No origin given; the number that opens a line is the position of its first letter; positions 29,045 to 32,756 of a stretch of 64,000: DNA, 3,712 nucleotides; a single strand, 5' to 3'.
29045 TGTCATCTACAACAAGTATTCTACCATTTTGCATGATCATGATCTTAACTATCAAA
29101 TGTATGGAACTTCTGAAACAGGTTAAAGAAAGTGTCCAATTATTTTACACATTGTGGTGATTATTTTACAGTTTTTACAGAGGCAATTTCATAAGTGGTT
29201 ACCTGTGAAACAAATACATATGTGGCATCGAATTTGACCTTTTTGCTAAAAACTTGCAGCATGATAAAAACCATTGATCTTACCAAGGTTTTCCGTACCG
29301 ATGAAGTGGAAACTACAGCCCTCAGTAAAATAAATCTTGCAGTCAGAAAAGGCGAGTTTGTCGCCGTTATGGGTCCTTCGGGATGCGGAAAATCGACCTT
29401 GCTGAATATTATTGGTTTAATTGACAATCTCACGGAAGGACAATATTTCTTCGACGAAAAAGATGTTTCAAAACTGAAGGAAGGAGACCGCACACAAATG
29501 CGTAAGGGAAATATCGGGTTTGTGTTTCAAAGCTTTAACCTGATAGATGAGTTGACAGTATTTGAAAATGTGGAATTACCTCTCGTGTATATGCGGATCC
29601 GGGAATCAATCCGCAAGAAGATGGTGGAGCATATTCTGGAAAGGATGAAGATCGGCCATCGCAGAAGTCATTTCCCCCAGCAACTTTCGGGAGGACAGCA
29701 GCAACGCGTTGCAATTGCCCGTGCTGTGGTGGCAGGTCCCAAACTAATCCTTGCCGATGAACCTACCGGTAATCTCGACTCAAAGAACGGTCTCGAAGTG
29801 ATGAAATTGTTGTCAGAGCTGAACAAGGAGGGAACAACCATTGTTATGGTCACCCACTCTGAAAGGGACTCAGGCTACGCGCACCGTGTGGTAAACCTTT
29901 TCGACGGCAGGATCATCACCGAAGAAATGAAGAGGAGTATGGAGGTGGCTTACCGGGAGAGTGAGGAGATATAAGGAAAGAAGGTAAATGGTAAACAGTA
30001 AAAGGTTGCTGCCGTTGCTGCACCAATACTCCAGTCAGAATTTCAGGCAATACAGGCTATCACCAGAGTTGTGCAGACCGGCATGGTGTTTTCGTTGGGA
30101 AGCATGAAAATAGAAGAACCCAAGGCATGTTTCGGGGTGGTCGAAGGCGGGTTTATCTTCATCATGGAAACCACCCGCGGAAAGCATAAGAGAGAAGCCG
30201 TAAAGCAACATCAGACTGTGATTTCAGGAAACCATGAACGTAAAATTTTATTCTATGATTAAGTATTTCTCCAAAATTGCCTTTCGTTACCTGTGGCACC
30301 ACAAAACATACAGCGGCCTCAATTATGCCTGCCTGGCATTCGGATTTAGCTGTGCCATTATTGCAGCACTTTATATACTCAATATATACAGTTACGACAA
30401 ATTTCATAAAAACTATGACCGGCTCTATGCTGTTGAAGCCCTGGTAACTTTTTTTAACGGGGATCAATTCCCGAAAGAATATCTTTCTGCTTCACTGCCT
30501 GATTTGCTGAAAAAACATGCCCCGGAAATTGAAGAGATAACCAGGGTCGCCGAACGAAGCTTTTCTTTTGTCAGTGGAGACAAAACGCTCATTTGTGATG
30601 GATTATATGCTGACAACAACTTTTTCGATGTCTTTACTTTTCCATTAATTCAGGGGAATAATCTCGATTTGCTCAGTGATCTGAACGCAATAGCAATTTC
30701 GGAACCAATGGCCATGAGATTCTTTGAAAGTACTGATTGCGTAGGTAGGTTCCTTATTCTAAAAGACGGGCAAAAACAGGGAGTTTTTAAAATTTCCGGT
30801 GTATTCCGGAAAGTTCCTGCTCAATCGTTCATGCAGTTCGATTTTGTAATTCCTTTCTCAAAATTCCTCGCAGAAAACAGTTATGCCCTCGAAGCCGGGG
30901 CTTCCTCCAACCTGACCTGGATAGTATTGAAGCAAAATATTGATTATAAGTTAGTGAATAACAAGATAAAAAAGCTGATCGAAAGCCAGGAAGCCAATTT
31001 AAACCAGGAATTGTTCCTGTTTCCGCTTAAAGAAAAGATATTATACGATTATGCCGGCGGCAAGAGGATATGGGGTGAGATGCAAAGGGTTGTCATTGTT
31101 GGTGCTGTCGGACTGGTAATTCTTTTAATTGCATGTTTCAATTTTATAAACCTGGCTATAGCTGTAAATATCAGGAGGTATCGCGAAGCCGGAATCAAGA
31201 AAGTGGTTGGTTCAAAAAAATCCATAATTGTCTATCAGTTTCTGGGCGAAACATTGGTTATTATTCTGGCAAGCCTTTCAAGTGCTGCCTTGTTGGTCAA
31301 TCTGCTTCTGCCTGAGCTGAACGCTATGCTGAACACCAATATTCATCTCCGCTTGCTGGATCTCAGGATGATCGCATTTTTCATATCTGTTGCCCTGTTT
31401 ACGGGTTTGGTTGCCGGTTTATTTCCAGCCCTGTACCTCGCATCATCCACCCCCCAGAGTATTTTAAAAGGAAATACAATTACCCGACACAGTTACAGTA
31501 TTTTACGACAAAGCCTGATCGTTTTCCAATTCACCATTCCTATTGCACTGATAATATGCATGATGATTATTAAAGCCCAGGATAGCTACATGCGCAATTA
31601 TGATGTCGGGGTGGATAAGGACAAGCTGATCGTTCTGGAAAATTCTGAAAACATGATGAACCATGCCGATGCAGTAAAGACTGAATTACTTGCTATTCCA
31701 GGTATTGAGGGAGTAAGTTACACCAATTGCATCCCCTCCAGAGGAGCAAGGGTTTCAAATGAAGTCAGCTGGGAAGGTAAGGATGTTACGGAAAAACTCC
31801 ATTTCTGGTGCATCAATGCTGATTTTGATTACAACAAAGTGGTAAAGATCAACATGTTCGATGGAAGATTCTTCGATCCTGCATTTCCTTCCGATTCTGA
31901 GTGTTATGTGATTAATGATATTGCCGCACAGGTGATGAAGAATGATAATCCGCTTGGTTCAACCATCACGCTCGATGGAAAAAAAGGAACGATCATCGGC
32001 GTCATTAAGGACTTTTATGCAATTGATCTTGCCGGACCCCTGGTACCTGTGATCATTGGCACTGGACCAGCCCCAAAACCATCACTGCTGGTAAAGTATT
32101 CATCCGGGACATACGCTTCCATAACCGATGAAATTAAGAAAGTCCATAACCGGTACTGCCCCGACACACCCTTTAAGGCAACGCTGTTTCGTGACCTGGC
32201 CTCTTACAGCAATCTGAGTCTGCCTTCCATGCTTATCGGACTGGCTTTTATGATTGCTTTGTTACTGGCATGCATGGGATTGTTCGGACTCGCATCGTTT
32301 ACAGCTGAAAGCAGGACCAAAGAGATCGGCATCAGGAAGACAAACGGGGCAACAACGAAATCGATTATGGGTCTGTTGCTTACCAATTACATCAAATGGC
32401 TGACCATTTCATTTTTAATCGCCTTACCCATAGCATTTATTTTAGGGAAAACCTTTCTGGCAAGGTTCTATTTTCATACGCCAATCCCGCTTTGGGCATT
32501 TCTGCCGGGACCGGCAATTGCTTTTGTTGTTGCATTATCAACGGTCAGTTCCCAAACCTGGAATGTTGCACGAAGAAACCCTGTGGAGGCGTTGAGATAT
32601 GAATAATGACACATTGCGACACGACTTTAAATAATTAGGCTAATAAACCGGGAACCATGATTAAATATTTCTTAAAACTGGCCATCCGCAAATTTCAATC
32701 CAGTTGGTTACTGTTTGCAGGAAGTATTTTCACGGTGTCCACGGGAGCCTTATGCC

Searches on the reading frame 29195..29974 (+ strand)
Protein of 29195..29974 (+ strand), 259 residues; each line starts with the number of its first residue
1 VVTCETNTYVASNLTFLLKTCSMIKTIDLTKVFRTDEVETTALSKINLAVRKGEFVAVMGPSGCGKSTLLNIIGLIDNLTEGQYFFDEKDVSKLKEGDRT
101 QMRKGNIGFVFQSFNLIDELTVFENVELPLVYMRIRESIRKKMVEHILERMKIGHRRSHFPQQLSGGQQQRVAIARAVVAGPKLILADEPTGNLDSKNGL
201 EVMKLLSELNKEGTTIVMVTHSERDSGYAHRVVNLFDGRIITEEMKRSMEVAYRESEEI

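Call 76: search_protein_families(library=pfam, proteins=[window:29195-29974:+], max_evalue=0.00001)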
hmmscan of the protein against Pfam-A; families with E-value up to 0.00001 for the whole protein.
window:29195-29974:+ (259 aa): 2 families
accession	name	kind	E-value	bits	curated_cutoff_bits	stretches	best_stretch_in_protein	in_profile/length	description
PF00005.33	ABC_tran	-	4.7e-35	121.6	25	1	43-191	1-136/137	ABC transporter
PF02463.25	SMC_N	-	6.4e-07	29.5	40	1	53-236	24-212/220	RecF/RecN/SMC N terminal domain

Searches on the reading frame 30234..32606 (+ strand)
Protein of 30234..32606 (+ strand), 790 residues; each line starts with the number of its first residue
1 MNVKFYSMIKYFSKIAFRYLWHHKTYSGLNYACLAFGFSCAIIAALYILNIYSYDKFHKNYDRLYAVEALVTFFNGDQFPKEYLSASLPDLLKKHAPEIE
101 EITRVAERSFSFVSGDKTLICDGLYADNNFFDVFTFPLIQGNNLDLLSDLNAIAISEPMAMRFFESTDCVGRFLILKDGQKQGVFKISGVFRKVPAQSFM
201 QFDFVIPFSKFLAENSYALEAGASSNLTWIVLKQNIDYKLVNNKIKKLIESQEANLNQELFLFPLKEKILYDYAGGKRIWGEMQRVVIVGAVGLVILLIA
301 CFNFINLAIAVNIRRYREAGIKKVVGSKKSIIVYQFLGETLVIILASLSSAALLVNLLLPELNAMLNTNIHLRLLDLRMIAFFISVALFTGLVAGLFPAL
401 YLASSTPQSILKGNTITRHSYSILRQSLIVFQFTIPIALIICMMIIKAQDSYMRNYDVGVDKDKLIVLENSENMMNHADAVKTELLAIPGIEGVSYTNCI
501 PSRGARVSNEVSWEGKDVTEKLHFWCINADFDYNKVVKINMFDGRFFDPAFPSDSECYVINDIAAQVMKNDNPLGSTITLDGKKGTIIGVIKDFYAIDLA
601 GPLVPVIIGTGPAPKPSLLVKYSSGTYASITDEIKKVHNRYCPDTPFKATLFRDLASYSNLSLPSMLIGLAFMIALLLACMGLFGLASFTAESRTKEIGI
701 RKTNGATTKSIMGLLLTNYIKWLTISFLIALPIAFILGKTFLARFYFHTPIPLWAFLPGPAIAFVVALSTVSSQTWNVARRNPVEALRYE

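Call 76: search_protein_families(library=pfam, proteins=[window:30234-32606:+], max_evalue=0.00001)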
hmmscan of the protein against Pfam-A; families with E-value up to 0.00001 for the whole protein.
window:30234-32606:+ (790 aa): 2 families
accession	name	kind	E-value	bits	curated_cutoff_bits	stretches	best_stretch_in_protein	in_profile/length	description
PF12704.14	MacB_PCD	-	3.6e-21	76.9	27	1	27-247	1-206/207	MacB-like periplasmic core domain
PF02687.27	FtsX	-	1.7e-13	51.1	25.5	1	670-783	2-120/120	FtsX-like permease C-terminal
